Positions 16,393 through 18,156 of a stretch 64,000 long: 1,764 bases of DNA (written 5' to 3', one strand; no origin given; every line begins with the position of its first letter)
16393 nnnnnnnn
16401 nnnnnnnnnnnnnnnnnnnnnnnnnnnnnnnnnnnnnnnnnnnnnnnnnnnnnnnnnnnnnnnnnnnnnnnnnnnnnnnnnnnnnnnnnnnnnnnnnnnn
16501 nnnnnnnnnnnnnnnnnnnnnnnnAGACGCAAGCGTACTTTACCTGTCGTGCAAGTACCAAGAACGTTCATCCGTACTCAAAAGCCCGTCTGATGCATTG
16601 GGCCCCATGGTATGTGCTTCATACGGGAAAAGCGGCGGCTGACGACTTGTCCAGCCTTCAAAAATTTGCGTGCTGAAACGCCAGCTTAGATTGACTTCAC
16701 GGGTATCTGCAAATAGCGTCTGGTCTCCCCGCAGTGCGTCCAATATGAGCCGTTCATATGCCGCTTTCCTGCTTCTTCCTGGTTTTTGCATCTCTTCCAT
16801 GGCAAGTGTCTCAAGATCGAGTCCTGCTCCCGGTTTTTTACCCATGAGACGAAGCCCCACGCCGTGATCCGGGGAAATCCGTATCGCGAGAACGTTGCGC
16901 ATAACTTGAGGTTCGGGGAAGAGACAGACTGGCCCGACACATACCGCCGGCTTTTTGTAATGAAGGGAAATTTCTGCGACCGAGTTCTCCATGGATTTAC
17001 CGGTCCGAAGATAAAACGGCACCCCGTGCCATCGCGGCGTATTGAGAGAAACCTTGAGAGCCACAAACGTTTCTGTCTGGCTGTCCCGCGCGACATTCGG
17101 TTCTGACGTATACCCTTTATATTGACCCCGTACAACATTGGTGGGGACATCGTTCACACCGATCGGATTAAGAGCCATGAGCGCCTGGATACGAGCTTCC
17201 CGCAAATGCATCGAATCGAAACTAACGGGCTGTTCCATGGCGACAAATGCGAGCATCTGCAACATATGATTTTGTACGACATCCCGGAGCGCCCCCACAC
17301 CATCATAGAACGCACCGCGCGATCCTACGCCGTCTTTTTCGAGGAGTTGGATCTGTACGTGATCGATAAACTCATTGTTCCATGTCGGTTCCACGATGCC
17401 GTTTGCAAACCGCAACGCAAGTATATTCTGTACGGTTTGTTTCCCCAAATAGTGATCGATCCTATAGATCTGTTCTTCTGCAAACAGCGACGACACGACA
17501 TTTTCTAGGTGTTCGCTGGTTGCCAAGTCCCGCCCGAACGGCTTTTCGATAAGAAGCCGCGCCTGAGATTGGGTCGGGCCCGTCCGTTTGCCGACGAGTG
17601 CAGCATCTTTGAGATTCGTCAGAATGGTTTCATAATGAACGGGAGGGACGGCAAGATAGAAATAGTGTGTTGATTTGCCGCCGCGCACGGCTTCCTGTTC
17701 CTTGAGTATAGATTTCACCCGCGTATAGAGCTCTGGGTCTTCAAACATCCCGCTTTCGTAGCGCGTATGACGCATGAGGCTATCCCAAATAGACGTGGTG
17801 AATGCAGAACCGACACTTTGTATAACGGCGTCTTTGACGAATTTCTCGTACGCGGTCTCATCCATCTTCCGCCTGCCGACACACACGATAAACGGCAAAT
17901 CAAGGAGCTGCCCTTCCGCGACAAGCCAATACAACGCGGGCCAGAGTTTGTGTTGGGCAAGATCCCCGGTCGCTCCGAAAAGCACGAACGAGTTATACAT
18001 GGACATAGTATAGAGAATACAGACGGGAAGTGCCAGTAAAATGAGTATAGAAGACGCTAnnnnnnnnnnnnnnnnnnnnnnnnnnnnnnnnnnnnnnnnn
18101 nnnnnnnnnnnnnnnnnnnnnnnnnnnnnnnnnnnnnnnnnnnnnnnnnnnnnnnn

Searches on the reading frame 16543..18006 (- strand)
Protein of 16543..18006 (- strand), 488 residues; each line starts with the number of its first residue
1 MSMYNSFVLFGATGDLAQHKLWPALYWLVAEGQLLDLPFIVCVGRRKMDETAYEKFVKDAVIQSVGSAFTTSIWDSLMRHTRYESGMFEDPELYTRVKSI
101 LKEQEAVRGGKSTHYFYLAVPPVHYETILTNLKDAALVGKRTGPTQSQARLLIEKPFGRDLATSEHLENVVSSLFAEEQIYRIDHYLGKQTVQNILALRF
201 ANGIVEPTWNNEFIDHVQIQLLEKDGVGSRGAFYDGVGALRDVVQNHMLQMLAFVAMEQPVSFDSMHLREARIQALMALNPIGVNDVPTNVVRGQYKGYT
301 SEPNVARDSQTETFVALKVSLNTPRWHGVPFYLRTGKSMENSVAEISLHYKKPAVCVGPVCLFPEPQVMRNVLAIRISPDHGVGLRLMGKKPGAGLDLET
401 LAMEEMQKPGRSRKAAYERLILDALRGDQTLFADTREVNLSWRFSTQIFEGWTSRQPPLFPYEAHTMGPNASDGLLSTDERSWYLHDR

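Call 92: search_protein_families(library=pfam, proteins=[window:16543-18006:-], max_evalue=0.1)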
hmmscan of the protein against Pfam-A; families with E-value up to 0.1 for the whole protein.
window:16543-18006:- (488 aa): 2 families
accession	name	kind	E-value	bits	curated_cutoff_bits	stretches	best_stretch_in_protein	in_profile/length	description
PF02781.21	G6PD_C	-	6.3e-95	318.1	27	1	196-483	1-295/296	Glucose-6-phosphate dehydrogenase, C-terminal domain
PF00479.28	G6PD_N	-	1.6e-52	179.3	22.1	1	8-194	1-183/183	Glucose-6-phosphate dehydrogenase, NAD binding domain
